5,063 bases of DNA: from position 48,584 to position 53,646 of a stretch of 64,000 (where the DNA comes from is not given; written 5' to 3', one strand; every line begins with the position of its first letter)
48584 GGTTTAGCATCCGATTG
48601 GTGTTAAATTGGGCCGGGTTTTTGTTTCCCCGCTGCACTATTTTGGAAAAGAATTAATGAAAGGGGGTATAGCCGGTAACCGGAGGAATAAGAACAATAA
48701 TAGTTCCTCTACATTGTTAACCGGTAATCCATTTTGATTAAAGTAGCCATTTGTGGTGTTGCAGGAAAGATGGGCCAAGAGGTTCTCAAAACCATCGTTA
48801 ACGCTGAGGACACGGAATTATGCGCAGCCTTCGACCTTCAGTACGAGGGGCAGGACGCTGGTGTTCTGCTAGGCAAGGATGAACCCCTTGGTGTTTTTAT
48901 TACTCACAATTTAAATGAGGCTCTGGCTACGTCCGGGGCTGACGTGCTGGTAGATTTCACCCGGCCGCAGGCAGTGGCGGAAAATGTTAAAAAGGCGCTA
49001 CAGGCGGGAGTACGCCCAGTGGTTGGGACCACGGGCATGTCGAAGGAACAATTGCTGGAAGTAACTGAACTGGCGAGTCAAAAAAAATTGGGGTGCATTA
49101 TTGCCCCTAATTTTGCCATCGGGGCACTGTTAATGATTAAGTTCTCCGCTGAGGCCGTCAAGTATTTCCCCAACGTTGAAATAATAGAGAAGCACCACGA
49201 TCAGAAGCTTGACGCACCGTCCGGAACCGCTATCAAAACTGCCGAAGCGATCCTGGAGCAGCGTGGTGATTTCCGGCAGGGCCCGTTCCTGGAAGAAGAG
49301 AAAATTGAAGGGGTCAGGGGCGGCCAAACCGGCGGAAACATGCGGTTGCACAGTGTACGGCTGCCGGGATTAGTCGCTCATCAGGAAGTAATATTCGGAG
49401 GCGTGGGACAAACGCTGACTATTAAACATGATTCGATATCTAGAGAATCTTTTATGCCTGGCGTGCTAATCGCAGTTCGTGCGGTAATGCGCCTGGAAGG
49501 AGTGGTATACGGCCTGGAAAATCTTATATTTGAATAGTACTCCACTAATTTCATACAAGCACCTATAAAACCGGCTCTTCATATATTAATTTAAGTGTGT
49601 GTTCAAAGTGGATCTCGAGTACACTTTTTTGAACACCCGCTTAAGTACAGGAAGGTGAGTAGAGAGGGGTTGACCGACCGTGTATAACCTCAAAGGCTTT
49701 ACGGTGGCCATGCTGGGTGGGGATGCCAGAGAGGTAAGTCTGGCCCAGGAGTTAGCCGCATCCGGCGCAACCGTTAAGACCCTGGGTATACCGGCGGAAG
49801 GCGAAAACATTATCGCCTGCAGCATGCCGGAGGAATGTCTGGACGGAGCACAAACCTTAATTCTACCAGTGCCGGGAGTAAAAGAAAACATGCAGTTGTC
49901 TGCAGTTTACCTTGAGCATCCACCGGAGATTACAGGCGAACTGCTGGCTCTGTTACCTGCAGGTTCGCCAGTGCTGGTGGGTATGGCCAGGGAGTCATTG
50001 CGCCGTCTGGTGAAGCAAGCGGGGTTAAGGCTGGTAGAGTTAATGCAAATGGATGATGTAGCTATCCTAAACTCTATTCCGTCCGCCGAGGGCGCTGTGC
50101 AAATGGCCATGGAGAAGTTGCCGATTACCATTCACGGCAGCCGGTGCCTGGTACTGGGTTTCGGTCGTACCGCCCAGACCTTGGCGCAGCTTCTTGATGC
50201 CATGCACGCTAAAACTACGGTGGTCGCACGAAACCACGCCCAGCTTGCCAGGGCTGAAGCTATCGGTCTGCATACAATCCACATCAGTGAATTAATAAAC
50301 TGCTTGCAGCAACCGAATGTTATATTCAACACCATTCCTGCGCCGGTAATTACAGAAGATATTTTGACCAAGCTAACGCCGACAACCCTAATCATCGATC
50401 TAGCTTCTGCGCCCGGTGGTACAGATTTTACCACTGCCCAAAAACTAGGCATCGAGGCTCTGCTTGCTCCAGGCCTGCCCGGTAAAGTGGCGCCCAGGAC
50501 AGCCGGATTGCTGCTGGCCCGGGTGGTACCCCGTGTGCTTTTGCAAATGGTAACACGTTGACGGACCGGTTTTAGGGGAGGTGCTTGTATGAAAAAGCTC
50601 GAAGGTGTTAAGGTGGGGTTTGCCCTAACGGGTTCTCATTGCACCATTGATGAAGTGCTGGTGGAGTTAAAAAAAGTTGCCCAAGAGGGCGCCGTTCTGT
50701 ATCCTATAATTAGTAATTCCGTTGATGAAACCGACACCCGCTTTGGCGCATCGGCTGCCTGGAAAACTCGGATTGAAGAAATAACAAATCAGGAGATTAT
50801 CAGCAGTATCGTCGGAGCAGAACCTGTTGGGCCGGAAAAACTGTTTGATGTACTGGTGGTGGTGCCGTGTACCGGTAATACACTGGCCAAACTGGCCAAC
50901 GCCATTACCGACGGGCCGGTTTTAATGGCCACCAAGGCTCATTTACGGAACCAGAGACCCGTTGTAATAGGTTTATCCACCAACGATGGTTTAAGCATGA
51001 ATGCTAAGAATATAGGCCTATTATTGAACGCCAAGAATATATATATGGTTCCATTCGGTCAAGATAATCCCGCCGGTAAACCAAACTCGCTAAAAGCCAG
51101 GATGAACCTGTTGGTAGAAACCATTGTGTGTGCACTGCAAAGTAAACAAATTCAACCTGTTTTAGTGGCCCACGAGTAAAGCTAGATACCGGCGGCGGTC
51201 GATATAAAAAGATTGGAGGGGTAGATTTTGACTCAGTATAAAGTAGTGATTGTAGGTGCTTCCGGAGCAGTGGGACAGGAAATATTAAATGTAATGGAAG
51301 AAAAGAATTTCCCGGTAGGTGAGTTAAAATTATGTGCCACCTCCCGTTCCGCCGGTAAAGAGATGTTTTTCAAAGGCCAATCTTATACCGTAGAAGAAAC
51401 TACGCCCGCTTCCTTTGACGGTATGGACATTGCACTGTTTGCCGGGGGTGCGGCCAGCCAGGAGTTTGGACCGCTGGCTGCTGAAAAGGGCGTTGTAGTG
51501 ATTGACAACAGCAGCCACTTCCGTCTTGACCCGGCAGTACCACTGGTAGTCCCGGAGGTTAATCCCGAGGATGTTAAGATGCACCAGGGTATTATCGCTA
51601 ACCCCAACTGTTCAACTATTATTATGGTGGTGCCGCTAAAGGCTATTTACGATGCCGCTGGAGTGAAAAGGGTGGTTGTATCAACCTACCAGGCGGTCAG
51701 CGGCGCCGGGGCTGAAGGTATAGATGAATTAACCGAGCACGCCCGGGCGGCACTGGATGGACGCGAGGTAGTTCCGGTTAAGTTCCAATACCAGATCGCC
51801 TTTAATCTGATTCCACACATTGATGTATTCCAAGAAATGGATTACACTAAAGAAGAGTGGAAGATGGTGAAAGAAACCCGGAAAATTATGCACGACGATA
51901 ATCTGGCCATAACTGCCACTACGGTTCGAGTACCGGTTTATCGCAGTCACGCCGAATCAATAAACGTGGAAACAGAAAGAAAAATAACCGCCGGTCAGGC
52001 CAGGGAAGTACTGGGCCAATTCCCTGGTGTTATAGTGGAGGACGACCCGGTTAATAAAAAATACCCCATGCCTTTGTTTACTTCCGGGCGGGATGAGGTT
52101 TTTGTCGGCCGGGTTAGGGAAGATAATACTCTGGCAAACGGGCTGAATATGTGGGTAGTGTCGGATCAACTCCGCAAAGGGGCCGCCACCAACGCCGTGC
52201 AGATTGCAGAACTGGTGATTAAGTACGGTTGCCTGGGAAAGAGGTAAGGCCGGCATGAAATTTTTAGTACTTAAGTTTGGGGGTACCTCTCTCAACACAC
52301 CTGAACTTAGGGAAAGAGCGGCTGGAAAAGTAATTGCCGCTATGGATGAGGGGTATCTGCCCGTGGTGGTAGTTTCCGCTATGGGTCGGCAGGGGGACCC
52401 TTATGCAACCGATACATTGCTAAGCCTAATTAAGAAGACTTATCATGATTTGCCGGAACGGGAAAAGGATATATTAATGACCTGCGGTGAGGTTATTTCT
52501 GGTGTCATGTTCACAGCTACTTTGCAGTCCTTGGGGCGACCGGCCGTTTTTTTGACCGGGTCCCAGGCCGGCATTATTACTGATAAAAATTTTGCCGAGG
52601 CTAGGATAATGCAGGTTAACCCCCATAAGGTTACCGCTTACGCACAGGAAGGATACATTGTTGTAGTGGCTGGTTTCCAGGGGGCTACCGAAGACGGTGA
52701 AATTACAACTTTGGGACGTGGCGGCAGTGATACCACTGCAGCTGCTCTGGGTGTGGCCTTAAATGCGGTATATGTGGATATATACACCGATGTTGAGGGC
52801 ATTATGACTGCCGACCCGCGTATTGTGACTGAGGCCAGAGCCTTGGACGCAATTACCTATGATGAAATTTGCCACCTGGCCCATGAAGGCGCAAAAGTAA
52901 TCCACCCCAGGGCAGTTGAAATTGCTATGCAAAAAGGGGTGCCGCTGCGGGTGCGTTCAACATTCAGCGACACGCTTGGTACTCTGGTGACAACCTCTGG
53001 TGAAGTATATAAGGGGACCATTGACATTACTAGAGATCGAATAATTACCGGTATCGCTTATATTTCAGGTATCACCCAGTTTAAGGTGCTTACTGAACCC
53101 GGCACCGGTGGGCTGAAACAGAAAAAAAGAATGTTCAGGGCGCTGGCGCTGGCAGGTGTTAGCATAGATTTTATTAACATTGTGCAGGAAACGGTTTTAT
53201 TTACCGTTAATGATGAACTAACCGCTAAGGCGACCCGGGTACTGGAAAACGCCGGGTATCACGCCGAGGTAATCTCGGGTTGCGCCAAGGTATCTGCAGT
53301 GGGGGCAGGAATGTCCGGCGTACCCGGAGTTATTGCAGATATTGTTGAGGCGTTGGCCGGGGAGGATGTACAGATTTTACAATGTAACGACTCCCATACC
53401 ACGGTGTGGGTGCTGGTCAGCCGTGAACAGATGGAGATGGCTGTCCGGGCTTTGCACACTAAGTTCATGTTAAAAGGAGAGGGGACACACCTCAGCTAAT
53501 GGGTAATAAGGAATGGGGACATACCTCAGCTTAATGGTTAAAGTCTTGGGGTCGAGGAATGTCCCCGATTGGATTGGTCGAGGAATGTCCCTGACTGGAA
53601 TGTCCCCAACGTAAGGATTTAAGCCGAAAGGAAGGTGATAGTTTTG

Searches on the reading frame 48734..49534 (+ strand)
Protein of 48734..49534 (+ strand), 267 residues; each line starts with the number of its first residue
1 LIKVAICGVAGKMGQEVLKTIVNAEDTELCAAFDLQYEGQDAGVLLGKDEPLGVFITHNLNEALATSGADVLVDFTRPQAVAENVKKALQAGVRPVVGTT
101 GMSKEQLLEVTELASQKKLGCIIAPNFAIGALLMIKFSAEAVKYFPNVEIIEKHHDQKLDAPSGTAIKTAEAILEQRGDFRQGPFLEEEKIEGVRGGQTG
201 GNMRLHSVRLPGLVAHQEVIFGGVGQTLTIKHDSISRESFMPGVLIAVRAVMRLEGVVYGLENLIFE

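Call 53: search_protein_families(library=pfam, max_evalue=0.00001, proteins=[window:48734-49534:+])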
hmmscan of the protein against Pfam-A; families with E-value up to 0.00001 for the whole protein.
window:48734-49534:+ (267 aa): 2 families
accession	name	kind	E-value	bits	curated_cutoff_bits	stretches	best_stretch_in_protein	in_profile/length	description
PF01113.26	DapB_N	-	6.8e-36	123.5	25.6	1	2-127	1-124/124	Dihydrodipicolinate reductase, N-terminus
PF05173.19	DapB_C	-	3.4e-33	114.7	27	1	130-264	1-120/121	Dihydrodipicolinate reductase, C-terminus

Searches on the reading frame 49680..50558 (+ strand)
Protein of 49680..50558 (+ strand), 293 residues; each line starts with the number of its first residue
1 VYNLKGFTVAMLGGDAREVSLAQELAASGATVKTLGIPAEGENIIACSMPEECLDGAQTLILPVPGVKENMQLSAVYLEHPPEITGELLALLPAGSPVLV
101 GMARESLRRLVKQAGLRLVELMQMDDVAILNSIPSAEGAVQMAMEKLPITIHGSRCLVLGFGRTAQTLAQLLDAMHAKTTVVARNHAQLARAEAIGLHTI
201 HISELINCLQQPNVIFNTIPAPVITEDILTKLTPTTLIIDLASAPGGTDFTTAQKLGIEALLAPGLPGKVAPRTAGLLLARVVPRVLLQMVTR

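Call 53: search_protein_families(library=pfam, max_evalue=0.00001, proteins=[window:49680-50558:+])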
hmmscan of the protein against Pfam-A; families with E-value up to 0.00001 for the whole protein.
window:49680-50558:+ (293 aa): 3 families
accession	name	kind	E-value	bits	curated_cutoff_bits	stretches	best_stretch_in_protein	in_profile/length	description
PF16924.11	DpaA_N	-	9.5e-29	100.3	29.2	1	9-122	2-116/116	Dipicolinate synthase subunit A N-terminal domain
PF01488.26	Shikimate_DH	-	6.2e-06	26.8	24.3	0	143-242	3-112/138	Shikimate / quinate 5-dehydrogenase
PF02826.25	2-Hacid_dh_C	-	6.6e-06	26.1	25.1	0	145-234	28-119/178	D-isomer specific 2-hydroxyacid dehydrogenase, NAD binding domain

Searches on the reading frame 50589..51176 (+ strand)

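Call 53: search_protein_families(library=pfam, max_evalue=0.00001, proteins=[window:50589-51176:+])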
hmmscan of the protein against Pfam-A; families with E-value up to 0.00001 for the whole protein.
window:50589-51176:+ (196 aa): 1 family
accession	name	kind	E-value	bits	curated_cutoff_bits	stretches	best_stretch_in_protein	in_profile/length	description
PF02441.25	Flavoprotein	-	6.1e-27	94.6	22.7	1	8-174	2-145/162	Flavoprotein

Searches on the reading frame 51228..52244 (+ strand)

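Call 53: search_protein_families(library=pfam, max_evalue=0.00001, proteins=[window:51228-52244:+])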
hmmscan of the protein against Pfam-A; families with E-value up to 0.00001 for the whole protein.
window:51228-52244:+ (339 aa): 2 families
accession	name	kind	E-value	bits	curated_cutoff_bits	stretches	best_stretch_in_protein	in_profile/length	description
PF02774.23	Semialdhyde_dhC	-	2.1e-55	188.2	26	1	137-317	1-184/184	Semialdehyde dehydrogenase, dimerisation domain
PF01118.30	Semialdhyde_dh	-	2.4e-32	112.3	26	1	5-118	1-120/121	Semialdehyde dehydrogenase, NAD binding domain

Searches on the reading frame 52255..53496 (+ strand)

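Call 53: search_protein_families(library=pfam, max_evalue=0.00001, proteins=[window:52255-53496:+])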
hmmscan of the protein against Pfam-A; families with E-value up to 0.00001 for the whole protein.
window:52255-53496:+ (414 aa): 3 families
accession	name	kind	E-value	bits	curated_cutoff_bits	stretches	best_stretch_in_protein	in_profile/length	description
PF00696.33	AA_kinase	-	1.2e-46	159.8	24.9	1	2-235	1-234/234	Amino acid kinase family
PF13840.12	ACT_7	-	6.5e-24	84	27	1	339-401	2-64/65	ACT domain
PF22468.2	ACT_9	-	1.3e-21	76.6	27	1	346-404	1-61/61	ACT domain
